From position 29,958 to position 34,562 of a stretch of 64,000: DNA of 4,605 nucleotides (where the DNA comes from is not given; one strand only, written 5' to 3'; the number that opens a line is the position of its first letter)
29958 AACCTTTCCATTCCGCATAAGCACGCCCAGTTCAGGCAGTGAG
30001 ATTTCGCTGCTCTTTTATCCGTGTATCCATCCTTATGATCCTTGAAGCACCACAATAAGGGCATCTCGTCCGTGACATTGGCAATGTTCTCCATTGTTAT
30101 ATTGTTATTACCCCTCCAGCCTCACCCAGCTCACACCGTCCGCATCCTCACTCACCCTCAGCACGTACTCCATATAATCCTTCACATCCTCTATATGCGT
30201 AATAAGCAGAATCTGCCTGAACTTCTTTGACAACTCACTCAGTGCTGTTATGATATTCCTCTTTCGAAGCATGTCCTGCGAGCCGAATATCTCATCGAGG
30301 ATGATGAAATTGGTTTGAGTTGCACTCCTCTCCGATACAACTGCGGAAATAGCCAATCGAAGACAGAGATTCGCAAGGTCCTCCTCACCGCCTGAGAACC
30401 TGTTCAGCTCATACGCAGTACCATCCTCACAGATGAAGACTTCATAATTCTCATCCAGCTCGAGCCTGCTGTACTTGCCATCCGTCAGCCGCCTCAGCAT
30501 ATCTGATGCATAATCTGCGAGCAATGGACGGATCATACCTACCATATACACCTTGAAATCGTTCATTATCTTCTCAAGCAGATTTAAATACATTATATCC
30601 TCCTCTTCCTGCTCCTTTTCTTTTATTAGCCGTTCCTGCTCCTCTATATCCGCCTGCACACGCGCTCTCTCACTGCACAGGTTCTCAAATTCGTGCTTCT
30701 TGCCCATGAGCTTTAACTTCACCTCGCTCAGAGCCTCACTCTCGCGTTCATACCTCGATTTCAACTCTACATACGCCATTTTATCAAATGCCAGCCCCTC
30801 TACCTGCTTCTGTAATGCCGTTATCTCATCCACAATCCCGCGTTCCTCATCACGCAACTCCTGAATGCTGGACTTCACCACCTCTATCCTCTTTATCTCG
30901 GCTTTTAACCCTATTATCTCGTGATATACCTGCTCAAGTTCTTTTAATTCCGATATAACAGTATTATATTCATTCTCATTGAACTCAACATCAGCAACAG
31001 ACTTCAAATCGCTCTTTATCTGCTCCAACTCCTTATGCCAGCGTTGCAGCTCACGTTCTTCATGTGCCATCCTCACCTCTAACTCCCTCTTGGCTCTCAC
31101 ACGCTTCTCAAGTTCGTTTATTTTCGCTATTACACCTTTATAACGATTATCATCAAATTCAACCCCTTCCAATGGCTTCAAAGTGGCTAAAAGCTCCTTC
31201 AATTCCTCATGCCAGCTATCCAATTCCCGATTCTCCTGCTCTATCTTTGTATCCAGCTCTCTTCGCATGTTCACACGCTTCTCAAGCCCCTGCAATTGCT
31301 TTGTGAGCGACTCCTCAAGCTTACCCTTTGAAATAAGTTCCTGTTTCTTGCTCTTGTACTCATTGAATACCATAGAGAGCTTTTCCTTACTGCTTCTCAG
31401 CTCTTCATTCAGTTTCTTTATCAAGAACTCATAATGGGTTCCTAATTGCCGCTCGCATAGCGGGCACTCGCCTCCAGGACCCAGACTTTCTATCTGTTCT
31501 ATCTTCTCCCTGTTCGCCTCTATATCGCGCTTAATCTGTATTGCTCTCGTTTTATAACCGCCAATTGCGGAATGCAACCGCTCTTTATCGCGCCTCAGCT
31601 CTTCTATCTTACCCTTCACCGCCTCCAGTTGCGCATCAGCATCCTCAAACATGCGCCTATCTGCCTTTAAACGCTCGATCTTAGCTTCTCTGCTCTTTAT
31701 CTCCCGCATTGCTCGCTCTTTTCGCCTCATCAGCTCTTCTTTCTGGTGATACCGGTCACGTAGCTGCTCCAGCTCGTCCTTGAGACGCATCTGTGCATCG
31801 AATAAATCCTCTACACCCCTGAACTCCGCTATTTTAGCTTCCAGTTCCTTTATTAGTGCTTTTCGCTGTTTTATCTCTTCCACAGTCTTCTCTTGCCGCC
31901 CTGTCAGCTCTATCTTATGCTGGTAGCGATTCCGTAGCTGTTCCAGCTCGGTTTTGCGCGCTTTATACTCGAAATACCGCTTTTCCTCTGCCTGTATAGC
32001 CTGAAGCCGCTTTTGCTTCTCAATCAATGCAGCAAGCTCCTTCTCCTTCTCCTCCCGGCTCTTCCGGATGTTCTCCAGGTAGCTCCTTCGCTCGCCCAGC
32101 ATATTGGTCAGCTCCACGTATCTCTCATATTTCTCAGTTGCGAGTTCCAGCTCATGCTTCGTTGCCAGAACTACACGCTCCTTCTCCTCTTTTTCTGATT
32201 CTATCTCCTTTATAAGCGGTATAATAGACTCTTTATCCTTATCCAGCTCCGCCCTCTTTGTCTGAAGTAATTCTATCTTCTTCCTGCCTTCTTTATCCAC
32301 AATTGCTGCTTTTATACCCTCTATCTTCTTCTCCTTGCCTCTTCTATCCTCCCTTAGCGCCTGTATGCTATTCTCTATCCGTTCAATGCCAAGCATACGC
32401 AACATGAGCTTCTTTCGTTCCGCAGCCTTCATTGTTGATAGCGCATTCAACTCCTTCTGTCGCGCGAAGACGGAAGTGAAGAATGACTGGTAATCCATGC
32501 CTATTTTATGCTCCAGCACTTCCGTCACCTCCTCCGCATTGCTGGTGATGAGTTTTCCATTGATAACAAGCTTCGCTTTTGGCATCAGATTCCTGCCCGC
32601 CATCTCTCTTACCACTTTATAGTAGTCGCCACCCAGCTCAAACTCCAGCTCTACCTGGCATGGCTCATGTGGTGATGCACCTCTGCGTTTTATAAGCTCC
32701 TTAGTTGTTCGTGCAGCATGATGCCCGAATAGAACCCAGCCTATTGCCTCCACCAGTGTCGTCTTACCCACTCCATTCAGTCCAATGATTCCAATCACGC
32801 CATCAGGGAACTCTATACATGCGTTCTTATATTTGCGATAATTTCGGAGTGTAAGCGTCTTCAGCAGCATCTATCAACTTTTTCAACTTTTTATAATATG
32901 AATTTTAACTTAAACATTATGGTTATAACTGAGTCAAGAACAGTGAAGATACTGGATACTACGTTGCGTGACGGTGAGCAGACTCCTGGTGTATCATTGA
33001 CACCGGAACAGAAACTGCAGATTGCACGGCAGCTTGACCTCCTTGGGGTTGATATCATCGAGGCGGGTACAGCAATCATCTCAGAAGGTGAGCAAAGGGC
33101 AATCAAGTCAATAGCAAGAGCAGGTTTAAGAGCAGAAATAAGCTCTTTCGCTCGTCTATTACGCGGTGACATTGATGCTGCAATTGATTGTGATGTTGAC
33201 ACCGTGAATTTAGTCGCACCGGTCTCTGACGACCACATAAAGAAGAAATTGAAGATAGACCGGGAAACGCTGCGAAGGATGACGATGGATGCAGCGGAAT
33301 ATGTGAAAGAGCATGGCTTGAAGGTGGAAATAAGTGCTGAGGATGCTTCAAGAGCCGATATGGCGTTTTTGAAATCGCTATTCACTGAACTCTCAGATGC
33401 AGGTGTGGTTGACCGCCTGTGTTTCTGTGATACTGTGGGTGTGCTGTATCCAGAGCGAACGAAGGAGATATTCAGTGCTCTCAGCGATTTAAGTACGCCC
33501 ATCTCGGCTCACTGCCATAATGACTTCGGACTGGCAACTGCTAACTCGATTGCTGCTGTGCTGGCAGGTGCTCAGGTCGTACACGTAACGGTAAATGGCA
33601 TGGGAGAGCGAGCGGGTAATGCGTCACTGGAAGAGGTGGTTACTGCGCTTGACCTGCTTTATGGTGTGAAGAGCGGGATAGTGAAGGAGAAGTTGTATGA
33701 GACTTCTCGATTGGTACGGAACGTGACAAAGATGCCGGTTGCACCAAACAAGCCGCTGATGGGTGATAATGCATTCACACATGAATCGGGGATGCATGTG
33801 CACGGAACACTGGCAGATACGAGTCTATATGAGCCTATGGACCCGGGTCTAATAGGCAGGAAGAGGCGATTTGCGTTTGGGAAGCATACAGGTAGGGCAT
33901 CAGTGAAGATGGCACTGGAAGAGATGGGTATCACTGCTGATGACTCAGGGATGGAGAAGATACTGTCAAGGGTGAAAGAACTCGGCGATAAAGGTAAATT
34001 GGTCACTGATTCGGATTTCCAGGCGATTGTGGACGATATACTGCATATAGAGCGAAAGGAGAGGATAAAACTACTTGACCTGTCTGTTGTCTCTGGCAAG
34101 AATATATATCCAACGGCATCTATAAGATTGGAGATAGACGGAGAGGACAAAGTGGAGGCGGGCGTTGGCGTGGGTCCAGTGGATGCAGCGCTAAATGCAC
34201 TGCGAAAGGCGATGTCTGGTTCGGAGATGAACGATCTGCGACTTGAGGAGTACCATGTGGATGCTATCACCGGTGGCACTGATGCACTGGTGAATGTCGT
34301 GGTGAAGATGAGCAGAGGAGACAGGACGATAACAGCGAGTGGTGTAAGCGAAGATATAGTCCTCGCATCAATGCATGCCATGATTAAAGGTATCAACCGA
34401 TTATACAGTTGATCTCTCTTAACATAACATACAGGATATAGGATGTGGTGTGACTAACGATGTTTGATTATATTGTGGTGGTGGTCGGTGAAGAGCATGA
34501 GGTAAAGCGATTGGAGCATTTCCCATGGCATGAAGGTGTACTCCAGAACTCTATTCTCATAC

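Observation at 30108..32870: Orphan zinc-hook Rad50/SbcC-like ATPase next to the vapBC/remnant islet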

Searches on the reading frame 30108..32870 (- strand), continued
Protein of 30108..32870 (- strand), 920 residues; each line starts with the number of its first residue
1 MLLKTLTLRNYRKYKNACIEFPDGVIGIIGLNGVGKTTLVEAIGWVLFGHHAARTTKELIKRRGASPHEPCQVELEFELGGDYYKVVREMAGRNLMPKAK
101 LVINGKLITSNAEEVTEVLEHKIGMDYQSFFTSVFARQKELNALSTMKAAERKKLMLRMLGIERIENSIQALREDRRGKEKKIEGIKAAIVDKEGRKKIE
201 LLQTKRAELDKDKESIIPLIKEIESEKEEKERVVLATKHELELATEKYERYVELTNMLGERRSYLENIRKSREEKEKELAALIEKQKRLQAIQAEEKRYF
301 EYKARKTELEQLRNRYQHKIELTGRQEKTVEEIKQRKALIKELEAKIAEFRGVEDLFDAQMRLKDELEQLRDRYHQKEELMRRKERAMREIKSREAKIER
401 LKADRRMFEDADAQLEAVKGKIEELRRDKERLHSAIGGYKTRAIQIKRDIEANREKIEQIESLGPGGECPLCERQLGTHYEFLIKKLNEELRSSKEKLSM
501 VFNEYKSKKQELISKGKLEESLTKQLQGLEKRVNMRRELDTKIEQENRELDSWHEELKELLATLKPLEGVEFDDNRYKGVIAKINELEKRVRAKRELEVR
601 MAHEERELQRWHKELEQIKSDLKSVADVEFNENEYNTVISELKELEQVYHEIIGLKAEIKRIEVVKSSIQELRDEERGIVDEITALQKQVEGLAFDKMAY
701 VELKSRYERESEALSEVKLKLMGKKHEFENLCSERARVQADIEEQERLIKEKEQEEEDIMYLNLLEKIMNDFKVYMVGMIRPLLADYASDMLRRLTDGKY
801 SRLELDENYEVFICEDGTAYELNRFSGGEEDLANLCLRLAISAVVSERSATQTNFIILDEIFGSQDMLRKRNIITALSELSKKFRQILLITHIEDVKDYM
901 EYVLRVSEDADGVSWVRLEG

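Call 88: search_dna_similar(query=window:30111-32870:-, collection=phages, mode=protein, max_rows=8)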
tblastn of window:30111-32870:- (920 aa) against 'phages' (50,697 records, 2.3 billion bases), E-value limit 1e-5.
Records with a match: 185; places in all: 185; records where one place covers at least 80% of the query: 0.
Best place of each record, by identity: <60% 185.
By first word of the organism name: Bacillus 102; Listeria 54; Staphylococcus 12; Lactobacillus 4; Mammaliicoccus 3; Acinetobacter 2; Caulobacter 2; Moorella 1; Phage 1; Levilactobacillus 1; and 3 more.
By host as written in the record: Listeria monocytogenes 43; Bacillus subtilis 20; - 13; Bacillus subtilis BEST7003 9; Lactobacillus brevis 4; Bacillus megaterium 4; Bacillus pumilus GR8 4; Bacillus thuringiensis subsp. kurstaki 4; and 53 more.
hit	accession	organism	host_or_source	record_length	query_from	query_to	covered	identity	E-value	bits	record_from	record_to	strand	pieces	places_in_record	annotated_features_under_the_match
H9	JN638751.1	Bacillus phage G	Bacillus megaterium str. ATCC 43725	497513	521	896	41%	24.7%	7e-8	63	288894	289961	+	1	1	375: gp375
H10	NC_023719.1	Bacillus phage G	Bacillus megaterium str. ATCC 43725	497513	521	896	41%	24.7%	7e-8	63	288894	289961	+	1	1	375: gp375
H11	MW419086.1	Bacillus phage 015DV002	Bacillus subtilis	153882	607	916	34%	24.8%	3e-9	67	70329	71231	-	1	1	142: chromosome partition protein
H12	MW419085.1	Bacillus phage 000TH009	Bacillus subtilis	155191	607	916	34%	24.8%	4e-9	67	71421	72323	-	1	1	151: nuclease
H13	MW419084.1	Bacillus phage 000TH008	Bacillus subtilis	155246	607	916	34%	24.8%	4e-9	67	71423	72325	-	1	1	151: nuclease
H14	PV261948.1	Bacillus phage vB_BliM_Yucatan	Bacillus licheniformis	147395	607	916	34%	24.8%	1e-8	66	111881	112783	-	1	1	exonuclease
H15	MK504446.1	Lactobacillus phage SAC12B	Lactobacillus brevis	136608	598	917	35%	23.8%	2e-9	68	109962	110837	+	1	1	exonuclease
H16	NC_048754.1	Lactobacillus phage SAC12B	Lactobacillus brevis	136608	598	917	35%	23.8%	2e-9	68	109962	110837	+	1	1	exonuclease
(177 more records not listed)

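Call 93: find_encoding_contigs(protein=P0400, flank=6000, max_places=4)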
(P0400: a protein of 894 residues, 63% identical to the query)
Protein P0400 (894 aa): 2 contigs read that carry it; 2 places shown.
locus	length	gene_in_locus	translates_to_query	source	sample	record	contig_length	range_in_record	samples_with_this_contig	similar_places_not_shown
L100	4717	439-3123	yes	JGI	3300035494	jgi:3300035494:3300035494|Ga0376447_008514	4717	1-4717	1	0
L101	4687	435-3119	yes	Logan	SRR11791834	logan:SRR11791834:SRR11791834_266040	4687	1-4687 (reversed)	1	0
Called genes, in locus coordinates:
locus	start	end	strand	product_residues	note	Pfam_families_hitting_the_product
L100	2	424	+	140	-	?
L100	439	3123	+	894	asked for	PF02463:SMC_N, PF13175:AAA_15, PF13304:AAA_21 (faint), PF13476:AAA_23, PF13514:AAA_27 (weak), PF13555:AAA_29 (weak), PF02463:SMC_N (weak), PF13558:SbcC_Walker_B (weak)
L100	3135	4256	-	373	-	PF00089:Trypsin, PF13365:Trypsin_2, PF13180:PDZ_2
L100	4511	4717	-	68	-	?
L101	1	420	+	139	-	?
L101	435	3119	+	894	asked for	PF02463:SMC_N, PF13175:AAA_15, PF13304:AAA_21 (faint), PF13476:AAA_23, PF13514:AAA_27 (weak), PF13555:AAA_29 (weak), PF02463:SMC_N (weak), PF13558:SbcC_Walker_B (weak)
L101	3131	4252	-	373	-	PF00089:Trypsin, PF13365:Trypsin_2, PF13180:PDZ_2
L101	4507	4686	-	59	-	?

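Call 97: search_protein_families(library=padloc, proteins=[P0114, P0089, P0102, L080:10001-12403:+], max_evalue=1e-10)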
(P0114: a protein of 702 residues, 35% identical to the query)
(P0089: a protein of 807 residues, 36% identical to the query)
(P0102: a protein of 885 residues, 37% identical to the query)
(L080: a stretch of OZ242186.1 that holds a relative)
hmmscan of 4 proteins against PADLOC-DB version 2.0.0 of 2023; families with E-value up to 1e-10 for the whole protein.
P0114 (702 aa): 20 families
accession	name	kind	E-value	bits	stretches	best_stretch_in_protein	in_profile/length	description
PDLC03859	LmuB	-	5e-33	113.2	1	1-684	3-593/611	-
PDLC04135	mad3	-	1.9e-30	104.7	1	473-700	157-348/374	mads_3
PDLC02747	PbeC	-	3.9e-23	80.2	1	3-677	3-629/632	PbeC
PDLC03863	LmuB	-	1.3e-19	68.3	0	2-126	4-128/610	-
PDLC02740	PbeC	-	2.1e-18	64.5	1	1-456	1-459/648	PbeC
PDLC02726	PbeC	-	7e-18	62.4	1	3-217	3-218/637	PbeC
PDLC03868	LmuB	-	7.7e-18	62.2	0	3-90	6-98/1035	-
PDLC02668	DndD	-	1.2e-17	62.2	1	1-455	1-461/659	DndD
PDLC02714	PbeC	-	2.1e-17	61.2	1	1-257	1-281/651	PbeC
PDLC02730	PbeC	-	1.5e-15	55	0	466-674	417-630/651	PbeC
PDLC02979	AriA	-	1.3e-13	49.5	1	1-346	1-275/373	-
PDLC02739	PbeC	-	1.5e-13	48.4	1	1-248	1-257/644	PbeC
PDLC02725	PbeC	-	2.4e-13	47.6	0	516-675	470-623/646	PbeC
PDLC02729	PbeC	-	4.1e-13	46.7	0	1-269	1-305/668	PbeC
PDLC02756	PbeC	-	4.8e-13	47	0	1-58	1-66/643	PbeC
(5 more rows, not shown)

P0089 (807 aa): 6 families
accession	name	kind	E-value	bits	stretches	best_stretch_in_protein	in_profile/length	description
PDLC04135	mad3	-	3.1e-24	84.2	1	552-806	128-350/374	mads_3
PDLC03859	LmuB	-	1.7e-23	81.7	1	1-295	3-324/611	-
PDLC02747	PbeC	-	4.4e-16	56.9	1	308-771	196-622/632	PbeC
PDLC02979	AriA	-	3e-15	54.9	1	1-291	1-202/373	-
PDLC02730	PbeC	-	1.8e-12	44.9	0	430-781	270-633/651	PbeC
PDLC02739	PbeC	-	1.8e-11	41.5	1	1-237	1-245/644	PbeC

P0102 (885 aa): 12 families
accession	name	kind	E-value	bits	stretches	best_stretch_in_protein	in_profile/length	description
PDLC03859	LmuB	-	2e-31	107.9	2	289-590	180-470/611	-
PDLC04135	mad3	-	8.2e-31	105.9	1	2-275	1-243/374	mads_3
PDLC02747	PbeC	-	3.4e-21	73.8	0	612-861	388-631/632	PbeC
PDLC03868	LmuB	-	1.2e-18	64.9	0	176-599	247-651/1035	-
PDLC03865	LmuB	-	6.1e-18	62.4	1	163-741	242-800/1007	-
PDLC02730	PbeC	-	1.6e-17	61.5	0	620-847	393-623/651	PbeC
PDLC03863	LmuB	-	8.6e-17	59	0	2-126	4-128/610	-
PDLC02741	PbeC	-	1.4e-15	54.9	0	1-439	1-455/644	PbeC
PDLC02714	PbeC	-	7.1e-15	52.9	0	1-61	1-66/651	PbeC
PDLC00580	JetC3|JetC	-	1.4e-12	44.7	0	138-439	160-457/1068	DUF3584 domain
PDLC02979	AriA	-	3.7e-12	44.7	1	1-354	1-288/373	-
PDLC00519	JetC1|JetC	-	1.8e-11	41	0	356-601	231-466/1097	DUF3584 domain; MukB-like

L080:10001-12403:+ (801 aa): 9 families
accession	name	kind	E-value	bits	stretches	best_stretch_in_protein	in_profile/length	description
PDLC03868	LmuB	-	2e-22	77.4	1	142-622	233-712/1035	-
PDLC04135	mad3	-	3.3e-21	74.3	1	449-799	74-350/374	mads_3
PDLC03859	LmuB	-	5.5e-19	66.8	1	1-171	3-198/611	-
PDLC03863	LmuB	-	3.3e-17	60.4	1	285-561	208-468/610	-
PDLC02714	PbeC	-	6.1e-15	53.1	0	1-62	1-67/651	PbeC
PDLC03865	LmuB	-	7.2e-15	52.3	0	148-675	256-782/1007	-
PDLC02730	PbeC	-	1.7e-13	48.2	0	522-775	386-633/651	PbeC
PDLC02747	PbeC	-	4.4e-13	47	0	546-765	408-622/632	PbeC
PDLC02741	PbeC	-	3.2e-11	40.5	0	1-96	1-106/644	PbeC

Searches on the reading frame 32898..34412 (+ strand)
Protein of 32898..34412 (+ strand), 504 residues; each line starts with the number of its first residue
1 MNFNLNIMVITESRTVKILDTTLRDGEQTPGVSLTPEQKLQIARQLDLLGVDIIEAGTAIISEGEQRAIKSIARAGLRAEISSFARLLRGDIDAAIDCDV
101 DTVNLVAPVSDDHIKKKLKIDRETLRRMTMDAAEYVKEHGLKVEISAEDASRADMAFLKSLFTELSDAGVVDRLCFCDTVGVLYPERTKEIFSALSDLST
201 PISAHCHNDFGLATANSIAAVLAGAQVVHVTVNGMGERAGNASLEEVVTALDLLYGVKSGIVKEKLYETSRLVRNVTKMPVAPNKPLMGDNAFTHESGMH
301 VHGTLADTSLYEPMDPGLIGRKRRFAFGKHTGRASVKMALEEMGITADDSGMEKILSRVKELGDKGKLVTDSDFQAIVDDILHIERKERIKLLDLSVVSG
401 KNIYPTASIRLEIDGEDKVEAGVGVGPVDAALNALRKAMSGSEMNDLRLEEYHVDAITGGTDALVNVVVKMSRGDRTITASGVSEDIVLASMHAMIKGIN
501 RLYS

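Call 5: search_protein_families(library=pfam, proteins=[window:32898-34412:+], max_evalue=0.01)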
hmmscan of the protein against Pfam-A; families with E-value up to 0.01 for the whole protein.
window:32898-34412:+ (504 aa): 4 families
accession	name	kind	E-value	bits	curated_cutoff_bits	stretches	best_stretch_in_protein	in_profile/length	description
PF00682.25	HMGL-like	-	3.1e-74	250.1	29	1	16-273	2-260/260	HMGL-like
PF08502.15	LeuA_dimer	-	1.3e-37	129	24.9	1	369-503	2-131/131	LeuA allosteric (dimerisation) domain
PF22617.1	HCS_D2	-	1e-23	84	27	1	288-367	2-82/82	Homocitrate synthase post-HMGL domain-like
PF02541.22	Ppx-GppA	-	0.0051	16.7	27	0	349-409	192-253/285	Ppx/GppA phosphatase family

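Call 6: search_protein_families(library=padloc, proteins=[window:32898-34412:+], max_evalue=0.01)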
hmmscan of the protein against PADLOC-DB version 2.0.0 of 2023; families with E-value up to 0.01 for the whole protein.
window:32898-34412:+ (504 aa): 0 families

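Call 7: search_protein_families(library=ncbifam, proteins=[window:32898-34412:+], max_evalue=0.001)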
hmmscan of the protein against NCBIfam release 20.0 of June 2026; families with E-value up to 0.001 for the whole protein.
window:32898-34412:+ (504 aa): 29 families (the best 25 are shown)
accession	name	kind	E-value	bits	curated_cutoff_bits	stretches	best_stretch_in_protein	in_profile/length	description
NF002085.0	PRK00915.1-2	subfamily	1e-182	608.4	517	1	10-503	8-500/504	2-isopropylmalate synthase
TIGR02090.1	LEU1_arch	subfamily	1.4e-151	504.8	484.75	1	16-378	1-363/363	isopropylmalate/citramalate/homocitrate synthases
NF002086.0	PRK00915.1-3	equivalog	1.9e-136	455.5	532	1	12-503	3-502/516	2-isopropylmalate synthase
TIGR00973.1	leuA_bact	equivalog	1.6e-125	419.4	598.7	1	16-500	2-494/494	2-isopropylmalate synthase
NF041069.1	IPMS_Sufob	equivalog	9.6e-124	413.4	600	1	16-382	1-369/371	isopropylmalate synthase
NF002087.0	PRK00915.1-4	equivalog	3.9e-123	411.7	729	1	13-503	4-503/516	2-isopropylmalate synthase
NF002088.0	PRK00915.1-5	equivalog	7e-118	394.3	697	1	14-502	2-498/514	2-isopropylmalate synthase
TIGR02660.1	nifV_homocitr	equivalog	5.1e-112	374.8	462.9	1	16-368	2-354/365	homocitrate synthase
NF002084.0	PRK00915.1-1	equivalog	9.7e-104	347.7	748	1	14-503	3-500/523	2-isopropylmalate synthase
TIGR02146.1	LysS_fung_arch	equivalog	1e-98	330.8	413.55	1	18-360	1-343/344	homocitrate synthase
NF042433.1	CitmalDyn_Leptosp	equivalog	4.5e-81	272.9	950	1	14-500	6-508/514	(R)-citramalate synthase CimA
TIGR00977.1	citramal_synth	equivalog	3.1e-73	246.9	450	1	16-500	2-514/526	citramalate synthase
NF042434.1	IPMS_Lepto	equivalog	1.2e-48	166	500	1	13-364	3-371/374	2-isopropylmalate synthase LeuA2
NF002991.1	PRK03739.1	subfamily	3.2e-27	95.4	455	1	202-501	237-550/550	2-isopropylmalate synthase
NF006049.0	PRK08195.1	subfamily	2.6e-23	82.6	229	2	164-279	156-273/344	4-hyroxy-2-oxovalerate/4-hydroxy-2-oxopentanoic acid aldolase,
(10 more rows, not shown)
